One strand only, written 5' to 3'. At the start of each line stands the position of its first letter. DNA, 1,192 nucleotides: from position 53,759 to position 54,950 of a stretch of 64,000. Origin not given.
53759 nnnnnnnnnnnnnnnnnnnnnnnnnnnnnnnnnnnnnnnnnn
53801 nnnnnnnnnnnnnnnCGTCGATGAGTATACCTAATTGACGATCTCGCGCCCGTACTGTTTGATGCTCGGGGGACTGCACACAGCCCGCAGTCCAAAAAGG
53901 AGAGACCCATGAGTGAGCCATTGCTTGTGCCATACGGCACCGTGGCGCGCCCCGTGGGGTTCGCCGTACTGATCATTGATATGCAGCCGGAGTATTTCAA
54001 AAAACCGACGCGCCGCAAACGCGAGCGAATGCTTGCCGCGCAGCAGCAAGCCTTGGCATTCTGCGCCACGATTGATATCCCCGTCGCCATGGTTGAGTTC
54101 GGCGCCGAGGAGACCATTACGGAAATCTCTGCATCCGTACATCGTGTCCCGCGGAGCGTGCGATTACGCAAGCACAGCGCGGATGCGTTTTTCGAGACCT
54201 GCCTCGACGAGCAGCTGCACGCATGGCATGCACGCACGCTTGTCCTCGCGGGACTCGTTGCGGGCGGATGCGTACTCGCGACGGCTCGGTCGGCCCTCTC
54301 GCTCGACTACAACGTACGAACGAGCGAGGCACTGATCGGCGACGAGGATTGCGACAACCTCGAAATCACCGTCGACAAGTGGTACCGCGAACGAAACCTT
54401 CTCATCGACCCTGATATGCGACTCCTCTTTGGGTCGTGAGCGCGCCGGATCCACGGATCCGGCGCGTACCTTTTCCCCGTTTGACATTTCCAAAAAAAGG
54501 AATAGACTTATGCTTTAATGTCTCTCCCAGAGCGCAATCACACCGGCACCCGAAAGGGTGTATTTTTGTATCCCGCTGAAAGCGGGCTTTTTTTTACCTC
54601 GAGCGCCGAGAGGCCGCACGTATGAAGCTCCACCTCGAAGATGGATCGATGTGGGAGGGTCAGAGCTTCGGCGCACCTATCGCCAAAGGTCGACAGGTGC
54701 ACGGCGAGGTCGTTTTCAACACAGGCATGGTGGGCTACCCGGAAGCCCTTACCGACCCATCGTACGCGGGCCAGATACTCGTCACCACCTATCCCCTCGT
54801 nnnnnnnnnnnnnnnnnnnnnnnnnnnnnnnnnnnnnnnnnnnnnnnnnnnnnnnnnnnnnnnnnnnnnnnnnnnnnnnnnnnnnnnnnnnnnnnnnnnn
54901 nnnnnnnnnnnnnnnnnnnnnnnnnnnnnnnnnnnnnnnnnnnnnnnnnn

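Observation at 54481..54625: carAB leader: a 35-codon leader peptide spanning a U-rich pause region and an intrinsic terminator, with its stop overlapping the carA ATG (a pyrBI-like UTP-sensing attenuator)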

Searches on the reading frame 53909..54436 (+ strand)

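Call 49: search_protein_families(library=pfam, proteins=[window:53909-54436:+], max_evalue=0.00001)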
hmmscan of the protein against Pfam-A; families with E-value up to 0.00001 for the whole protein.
window:53909-54436:+ (176 aa): 1 family
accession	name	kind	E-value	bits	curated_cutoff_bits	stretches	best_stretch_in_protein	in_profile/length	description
PF00857.26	Isochorismatase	-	1.2e-17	65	27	1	19-137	2-142/175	Isochorismatase domain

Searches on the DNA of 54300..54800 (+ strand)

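Call 3: search_rna_families(source=window, start=54300, end=54800, threshold=evalue, max_evalue=10, show_alignments=5)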
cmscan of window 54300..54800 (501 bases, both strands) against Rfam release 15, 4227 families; matches with E-value up to 10: 5.
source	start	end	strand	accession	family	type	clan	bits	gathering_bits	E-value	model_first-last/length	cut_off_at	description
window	54542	54595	+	RF00057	RyhB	Gene; sRNA;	-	18.2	55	0.83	1-67/67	no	RyhB RNA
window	54519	54595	+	RF02278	Betaproteobacteria_toxic_sRNA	Gene; sRNA;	-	15.8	50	1.4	1-64/64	no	Betaproteobacteria toxic small RNA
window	54525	54595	+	RF02837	anti-hemB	Gene; sRNA;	-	14.9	49.5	0.73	1-81/81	no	Burkholderia RNA 7 (anti-hemB)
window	54510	54595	+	RF00513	Trp_leader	Cis-reg; leader;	-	14.1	41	5.3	1-100/100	no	Tryptophan operon leader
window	54385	54433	-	RF01307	sR55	Gene; snRNA; snoRNA; CD-box;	-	11.2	35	9.5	1-65/65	no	Small nucleolar RNA sR55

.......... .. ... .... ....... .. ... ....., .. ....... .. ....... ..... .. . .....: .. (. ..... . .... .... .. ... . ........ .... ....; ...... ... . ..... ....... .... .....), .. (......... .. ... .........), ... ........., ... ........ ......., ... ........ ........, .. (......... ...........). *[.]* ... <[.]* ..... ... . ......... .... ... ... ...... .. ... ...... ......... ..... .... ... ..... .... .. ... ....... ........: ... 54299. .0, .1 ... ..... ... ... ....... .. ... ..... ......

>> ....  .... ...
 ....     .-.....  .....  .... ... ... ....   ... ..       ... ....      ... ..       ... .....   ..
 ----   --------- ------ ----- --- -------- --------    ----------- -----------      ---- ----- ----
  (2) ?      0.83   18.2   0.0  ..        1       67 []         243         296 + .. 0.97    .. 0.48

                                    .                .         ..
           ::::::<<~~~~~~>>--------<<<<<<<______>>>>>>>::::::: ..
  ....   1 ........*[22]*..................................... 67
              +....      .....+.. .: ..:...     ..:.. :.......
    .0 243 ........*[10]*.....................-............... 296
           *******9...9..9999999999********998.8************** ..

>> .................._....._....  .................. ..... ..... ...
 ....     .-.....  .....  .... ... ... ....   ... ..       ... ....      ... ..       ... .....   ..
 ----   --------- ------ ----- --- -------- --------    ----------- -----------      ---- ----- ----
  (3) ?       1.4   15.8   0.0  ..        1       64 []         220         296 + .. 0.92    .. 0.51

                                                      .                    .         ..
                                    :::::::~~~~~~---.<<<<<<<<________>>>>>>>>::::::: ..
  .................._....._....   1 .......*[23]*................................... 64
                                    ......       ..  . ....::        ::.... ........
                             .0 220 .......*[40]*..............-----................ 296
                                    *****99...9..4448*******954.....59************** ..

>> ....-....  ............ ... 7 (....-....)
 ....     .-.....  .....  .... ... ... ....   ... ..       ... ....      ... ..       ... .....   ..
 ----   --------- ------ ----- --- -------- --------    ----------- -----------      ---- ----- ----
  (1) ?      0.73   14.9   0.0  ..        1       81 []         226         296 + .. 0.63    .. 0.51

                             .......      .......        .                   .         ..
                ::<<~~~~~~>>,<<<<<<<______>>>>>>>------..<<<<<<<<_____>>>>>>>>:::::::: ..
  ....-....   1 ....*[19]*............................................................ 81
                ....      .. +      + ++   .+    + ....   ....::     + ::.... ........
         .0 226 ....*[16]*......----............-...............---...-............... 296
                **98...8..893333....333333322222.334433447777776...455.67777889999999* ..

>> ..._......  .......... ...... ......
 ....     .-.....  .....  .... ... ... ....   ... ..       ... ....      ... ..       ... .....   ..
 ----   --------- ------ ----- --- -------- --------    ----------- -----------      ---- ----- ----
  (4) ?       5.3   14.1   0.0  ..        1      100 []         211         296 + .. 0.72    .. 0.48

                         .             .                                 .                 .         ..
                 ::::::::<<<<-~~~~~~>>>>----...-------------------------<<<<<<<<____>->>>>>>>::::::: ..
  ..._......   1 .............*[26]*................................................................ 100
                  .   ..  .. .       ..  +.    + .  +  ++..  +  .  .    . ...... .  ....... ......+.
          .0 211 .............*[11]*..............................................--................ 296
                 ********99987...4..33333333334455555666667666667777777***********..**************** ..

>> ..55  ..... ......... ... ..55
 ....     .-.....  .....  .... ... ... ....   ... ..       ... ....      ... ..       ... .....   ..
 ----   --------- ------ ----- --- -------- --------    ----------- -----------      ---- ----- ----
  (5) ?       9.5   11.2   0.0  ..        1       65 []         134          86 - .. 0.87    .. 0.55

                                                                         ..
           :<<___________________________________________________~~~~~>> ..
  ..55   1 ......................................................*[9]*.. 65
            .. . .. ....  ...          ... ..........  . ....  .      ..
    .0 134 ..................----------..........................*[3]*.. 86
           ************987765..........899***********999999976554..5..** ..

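Call 46: build_rna_model(alignment_id=A1, structure=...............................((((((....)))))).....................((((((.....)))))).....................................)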
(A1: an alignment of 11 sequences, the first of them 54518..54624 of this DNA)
Model R1 built from alignment A1 (11 sequences, 122 columns); structure: as given.
model positions 98; base pairs 12; branch points 1; effective number of sequences 4.12; information 0.59 bits per position. Calibrated on 0.2 Mb of random sequence (short: E-values are rough).
structure used (alignment columns):
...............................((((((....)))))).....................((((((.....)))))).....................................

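Call 47: search_with_rna_model(model_id=R1, sources=[window, L001, L002, L003, L004, L005, L009, L014, L018, L037, L081, L082, L083, L084, L085, L086, L087, L088, L090, L092, L096, L104, L106, L141, L161, L162, L164, L166, L168, L170, L172, L174, L175, L177], max_evalue=1, make_alignment=true)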
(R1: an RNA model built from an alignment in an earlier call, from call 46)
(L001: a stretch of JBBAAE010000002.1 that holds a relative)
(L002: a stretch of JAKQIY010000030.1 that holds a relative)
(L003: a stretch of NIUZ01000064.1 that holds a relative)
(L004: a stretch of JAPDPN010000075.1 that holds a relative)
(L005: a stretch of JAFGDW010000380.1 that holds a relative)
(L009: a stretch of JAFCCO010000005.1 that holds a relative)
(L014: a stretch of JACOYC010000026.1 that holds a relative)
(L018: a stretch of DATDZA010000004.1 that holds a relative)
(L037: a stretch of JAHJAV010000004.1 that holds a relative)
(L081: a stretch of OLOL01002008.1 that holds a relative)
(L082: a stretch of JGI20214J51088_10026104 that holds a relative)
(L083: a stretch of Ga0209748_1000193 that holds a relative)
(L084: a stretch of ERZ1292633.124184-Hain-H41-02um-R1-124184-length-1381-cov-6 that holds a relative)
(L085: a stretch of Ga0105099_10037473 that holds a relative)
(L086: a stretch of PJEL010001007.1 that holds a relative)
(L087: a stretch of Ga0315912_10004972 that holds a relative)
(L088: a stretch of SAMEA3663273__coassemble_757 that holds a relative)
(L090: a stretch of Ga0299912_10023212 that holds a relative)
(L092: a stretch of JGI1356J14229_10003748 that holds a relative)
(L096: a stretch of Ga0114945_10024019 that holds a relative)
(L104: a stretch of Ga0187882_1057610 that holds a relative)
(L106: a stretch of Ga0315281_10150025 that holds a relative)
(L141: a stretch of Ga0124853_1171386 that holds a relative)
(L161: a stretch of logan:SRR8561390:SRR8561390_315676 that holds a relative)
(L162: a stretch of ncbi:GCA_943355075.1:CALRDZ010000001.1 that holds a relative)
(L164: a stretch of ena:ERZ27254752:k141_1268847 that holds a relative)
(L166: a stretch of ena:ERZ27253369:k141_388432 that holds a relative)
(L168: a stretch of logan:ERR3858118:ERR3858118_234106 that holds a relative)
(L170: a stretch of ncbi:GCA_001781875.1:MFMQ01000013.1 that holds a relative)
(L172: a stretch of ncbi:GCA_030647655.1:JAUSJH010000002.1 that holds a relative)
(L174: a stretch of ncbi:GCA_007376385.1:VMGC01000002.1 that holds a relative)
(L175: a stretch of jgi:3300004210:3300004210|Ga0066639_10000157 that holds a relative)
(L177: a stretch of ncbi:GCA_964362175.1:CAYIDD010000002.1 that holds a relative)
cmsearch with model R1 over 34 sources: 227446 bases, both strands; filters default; matches with E-value up to 1: 14.
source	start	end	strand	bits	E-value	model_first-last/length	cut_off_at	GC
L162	1409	1503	+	104.5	2.2e-21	1-98/98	no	0.47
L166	1406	1503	+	102.9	5.4e-21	1-98/98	no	0.46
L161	1406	1503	+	99.6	3.1e-20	1-98/98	no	0.5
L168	1409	1503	+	99.5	3.3e-20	1-98/98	no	0.43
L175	1409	1503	+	97.2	1.1e-19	1-98/98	no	0.46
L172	1403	1503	+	93.8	7.2e-19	1-98/98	no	0.47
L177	1409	1503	+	88.3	1.4e-17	1-98/98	no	0.49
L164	1412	1503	+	86.7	3.3e-17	1-98/98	no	0.48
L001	2906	3003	+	56.7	3.6e-10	1-98/98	no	0.37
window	54518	54624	+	54.1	1.5e-09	1-98/98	no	0.55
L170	1337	1432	+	51.2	7.2e-09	1-98/98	no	0.52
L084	372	457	+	44.5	2.7e-07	1-98/98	no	0.42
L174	1322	1488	+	31.4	0.00032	1-98/98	no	0.53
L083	621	737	-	17.3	0.64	1-98/98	no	0.3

Alignment A2: 14 matches aligned to the model, 209 columns, each read 5' to 3' on its own strand. Consensus structure (alignment columns), stored with it:
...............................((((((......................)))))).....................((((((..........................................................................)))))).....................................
